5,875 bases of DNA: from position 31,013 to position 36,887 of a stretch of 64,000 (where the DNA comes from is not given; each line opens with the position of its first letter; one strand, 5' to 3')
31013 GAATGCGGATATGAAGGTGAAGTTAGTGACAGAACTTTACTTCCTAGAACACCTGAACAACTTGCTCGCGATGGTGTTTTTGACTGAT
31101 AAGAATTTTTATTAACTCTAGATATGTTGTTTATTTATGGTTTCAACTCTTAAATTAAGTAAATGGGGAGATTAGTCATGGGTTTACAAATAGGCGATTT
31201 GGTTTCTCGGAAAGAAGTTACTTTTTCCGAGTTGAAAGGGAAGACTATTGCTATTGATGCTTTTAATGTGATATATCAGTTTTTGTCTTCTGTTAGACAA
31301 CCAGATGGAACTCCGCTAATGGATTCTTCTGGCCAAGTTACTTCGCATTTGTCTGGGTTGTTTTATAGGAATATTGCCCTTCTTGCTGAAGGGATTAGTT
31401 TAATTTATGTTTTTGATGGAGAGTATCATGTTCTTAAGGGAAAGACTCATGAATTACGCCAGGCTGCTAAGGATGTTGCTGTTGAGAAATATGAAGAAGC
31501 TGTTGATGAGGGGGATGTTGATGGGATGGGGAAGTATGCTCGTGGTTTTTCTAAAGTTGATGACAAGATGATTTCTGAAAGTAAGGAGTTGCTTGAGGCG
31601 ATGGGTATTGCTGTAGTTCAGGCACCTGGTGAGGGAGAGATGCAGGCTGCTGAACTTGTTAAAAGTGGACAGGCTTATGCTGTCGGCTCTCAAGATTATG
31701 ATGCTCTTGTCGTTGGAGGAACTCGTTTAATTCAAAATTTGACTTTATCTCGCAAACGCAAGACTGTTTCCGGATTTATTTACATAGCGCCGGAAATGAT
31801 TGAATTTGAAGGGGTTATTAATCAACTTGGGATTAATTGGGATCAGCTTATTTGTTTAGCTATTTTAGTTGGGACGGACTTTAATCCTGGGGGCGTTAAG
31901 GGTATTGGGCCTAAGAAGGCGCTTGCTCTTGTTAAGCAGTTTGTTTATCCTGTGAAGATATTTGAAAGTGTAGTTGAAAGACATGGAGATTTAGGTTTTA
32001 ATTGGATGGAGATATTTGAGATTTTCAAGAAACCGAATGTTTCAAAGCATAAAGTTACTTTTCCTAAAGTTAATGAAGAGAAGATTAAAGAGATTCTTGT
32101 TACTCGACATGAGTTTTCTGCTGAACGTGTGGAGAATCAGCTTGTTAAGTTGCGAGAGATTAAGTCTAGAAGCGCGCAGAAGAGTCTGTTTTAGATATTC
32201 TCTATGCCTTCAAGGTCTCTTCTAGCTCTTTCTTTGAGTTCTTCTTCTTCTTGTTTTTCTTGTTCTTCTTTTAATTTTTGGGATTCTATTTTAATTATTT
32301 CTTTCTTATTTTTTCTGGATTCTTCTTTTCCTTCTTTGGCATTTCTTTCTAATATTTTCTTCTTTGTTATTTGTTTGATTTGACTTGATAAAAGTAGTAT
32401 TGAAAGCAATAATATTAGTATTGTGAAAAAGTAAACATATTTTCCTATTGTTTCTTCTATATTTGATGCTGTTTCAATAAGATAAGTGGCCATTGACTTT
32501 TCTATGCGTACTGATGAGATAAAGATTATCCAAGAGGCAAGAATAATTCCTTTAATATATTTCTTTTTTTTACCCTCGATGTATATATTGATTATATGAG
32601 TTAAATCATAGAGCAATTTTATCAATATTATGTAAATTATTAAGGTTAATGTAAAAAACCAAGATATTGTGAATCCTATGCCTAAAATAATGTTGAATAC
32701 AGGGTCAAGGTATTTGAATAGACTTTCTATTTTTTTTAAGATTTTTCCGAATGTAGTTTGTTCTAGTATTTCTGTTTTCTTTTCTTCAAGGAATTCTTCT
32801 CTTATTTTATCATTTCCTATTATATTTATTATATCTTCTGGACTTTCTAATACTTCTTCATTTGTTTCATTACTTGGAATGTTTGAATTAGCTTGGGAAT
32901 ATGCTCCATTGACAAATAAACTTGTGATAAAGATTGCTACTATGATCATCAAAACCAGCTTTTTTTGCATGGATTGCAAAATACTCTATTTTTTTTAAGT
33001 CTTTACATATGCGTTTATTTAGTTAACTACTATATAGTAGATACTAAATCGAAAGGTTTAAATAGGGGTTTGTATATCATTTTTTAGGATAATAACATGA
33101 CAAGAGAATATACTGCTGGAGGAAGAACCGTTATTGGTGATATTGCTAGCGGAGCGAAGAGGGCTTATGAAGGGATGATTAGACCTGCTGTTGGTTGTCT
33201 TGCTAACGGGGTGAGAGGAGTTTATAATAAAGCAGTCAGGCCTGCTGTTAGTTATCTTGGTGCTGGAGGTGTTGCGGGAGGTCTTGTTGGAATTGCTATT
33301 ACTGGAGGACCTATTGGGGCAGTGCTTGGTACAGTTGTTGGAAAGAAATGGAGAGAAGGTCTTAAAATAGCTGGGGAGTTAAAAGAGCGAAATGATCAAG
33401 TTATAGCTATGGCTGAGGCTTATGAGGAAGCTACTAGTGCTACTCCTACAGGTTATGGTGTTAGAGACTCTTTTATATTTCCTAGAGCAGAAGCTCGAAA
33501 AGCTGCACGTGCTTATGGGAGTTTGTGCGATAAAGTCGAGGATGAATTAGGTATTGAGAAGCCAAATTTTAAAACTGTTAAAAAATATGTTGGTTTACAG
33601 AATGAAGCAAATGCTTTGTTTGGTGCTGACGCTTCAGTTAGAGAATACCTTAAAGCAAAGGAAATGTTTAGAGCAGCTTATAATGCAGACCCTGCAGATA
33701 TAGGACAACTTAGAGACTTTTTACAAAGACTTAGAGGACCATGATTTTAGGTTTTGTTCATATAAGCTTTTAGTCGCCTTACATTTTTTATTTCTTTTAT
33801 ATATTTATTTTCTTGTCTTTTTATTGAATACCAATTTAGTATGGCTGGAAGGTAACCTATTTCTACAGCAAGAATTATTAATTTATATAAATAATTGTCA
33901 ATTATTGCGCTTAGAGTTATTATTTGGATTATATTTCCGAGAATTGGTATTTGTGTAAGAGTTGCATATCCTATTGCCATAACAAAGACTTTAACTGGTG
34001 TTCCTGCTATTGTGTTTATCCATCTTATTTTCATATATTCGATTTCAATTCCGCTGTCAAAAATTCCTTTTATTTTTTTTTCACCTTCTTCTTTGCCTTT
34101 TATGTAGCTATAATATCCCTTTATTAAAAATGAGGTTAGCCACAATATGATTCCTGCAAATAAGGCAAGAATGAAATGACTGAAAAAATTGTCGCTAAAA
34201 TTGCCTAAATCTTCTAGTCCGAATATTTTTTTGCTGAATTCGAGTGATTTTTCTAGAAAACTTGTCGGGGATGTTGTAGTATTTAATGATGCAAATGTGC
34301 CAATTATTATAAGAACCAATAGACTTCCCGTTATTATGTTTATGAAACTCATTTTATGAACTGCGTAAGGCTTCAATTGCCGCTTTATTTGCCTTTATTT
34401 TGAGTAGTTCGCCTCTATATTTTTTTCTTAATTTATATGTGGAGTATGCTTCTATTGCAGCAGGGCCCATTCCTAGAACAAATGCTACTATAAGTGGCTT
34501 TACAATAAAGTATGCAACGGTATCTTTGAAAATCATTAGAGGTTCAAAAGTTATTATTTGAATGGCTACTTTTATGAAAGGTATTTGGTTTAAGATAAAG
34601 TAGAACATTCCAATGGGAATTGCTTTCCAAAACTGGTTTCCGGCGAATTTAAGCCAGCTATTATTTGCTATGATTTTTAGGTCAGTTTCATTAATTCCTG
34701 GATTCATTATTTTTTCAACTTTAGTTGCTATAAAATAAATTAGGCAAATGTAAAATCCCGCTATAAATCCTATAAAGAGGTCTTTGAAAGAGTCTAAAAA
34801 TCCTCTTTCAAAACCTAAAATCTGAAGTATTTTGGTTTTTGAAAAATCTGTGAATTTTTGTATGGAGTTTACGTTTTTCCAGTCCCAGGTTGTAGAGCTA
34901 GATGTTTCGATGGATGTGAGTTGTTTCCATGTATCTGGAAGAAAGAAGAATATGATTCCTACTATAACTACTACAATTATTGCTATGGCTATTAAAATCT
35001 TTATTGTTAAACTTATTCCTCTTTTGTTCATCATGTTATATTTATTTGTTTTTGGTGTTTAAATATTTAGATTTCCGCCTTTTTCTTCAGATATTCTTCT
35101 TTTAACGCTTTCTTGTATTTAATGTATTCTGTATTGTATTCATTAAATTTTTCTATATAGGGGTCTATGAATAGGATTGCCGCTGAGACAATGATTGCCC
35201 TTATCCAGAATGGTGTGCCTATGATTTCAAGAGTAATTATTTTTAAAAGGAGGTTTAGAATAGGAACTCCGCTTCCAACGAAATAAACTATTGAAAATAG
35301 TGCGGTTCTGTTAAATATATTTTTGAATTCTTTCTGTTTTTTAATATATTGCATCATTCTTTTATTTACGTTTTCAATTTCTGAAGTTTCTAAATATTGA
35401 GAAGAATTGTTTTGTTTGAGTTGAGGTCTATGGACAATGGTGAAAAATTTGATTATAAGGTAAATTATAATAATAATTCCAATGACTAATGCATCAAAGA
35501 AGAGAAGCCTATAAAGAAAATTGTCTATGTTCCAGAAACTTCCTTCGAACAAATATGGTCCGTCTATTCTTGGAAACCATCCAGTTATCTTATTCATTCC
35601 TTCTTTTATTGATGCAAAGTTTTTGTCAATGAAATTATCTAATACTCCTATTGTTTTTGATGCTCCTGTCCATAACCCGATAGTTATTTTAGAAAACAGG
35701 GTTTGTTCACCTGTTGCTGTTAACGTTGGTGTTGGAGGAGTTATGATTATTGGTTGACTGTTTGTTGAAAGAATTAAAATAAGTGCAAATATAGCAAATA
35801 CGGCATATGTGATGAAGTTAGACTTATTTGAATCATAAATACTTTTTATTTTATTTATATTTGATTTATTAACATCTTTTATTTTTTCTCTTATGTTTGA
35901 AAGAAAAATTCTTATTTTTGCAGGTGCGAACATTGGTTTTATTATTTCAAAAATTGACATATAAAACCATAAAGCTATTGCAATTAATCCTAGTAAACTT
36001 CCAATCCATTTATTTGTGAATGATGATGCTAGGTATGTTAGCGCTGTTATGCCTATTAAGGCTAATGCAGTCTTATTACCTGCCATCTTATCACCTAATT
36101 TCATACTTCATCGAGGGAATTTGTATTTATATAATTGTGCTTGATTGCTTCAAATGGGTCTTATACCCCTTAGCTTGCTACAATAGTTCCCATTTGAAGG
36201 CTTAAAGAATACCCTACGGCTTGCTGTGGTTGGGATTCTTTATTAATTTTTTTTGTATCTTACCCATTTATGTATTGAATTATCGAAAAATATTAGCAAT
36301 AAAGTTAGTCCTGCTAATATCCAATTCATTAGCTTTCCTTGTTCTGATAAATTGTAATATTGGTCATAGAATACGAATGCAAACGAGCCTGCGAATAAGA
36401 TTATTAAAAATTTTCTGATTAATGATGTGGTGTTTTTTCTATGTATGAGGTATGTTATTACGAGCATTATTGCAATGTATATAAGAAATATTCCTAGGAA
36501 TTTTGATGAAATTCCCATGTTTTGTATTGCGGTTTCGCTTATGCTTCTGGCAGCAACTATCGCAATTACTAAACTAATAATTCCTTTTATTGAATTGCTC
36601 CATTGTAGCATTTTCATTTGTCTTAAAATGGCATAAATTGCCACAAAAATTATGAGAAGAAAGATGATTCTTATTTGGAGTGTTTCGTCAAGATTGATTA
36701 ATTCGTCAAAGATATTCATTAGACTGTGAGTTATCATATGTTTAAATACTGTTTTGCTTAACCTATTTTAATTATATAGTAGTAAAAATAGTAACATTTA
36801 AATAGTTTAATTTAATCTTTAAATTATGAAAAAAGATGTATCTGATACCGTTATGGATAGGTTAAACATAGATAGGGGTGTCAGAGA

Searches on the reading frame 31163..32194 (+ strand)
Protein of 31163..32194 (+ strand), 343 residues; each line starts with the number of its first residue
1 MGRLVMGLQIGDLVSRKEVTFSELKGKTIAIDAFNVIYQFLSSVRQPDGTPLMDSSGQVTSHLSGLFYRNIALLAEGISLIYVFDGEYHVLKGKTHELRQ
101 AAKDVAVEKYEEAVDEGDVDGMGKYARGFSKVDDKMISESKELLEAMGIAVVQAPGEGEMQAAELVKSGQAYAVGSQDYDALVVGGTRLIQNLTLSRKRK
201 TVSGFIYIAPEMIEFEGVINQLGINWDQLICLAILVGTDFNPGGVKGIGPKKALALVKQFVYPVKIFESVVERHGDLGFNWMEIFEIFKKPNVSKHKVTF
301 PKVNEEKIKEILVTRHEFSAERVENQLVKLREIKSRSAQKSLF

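Call 77: search_protein_families(library=pfam, proteins=[window:31163-32194:+], max_evalue=0.01)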
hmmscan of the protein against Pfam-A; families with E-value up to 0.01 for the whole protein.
window:31163-32194:+ (343 aa): 2 families
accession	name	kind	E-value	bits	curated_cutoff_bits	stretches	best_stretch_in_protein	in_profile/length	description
PF00867.23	XPG_I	-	5e-21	75.3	24.9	1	148-239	1-89/89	XPG I-region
PF00752.23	XPG_N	-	2.6e-15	57.2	22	1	17-104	17-99/101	XPG N-terminal domain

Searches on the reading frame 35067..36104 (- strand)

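Call 3: search_protein_families(library=pfam, proteins=[window:35067-36104:-], max_evalue=1)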
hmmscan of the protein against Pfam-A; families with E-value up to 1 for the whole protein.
window:35067-36104:- (345 aa): 5 families
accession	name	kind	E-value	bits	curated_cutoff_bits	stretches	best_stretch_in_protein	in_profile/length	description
PF14015.11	DUF4231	-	0.00012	22.9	24.7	1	250-333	3-77/103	Protein of unknown function (DUF4231)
PF11337.13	DUF3139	-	0.014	16.4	27.3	1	37-103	8-73/83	Protein of unknown function (DUF3139)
PF11460.13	DUF3007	-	0.089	13.5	25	1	278-343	15-80/96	Protein of unknown function (DUF3007)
PF04024.17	PspC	-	0.38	11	25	0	190-218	22-51/58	PspC domain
PF15366.11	DUF4597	-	0.8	9.9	26.5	0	119-129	26-35/63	Domain of unknown function (DUF4597)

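Call 4: search_protein_families(library=phrogs, proteins=[window:35067-36104:-], max_evalue=1)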
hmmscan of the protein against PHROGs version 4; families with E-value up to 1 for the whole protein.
window:35067-36104:- (345 aa): 3 families
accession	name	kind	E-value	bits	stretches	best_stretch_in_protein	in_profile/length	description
phrog_37811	-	unknown function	0.36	12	0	256-275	23-41/55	-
phrog_35608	-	unknown function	0.5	11.4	1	175-214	10-49/57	-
phrog_37944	-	unknown function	0.57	11.1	0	99-113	17-31/31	-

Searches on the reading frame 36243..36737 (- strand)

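Call 3: search_protein_families(library=pfam, proteins=[window:36243-36737:-], max_evalue=1)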
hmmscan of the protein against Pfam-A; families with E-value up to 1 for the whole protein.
window:36243-36737:- (164 aa): 4 families
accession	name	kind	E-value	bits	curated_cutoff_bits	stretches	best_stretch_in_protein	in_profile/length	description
PF14351.11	DUF4401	-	0.051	13.4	30.4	1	25-90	18-80/307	Domain of unknown function (DUF4401)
PF13624.11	SurA_N_3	-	0.37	11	27.2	0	100-130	6-36/162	SurA-like N-terminal domain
PF00032.22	Cytochrom_B_C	-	0.52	11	20.7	0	31-74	17-55/102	Cytochrome b(C-terminal)/b6/petD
PF11877.13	DUF3397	-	0.9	10.2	25.9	1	24-123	5-101/112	Protein of unknown function (DUF3397)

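Call 4: search_protein_families(library=phrogs, proteins=[window:36243-36737:-], max_evalue=1)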
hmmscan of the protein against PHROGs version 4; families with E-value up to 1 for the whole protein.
window:36243-36737:- (164 aa): 1 family
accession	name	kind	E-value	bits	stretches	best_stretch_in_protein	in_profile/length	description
phrog_17707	-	unknown function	0.096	14.2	1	50-102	3-54/93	-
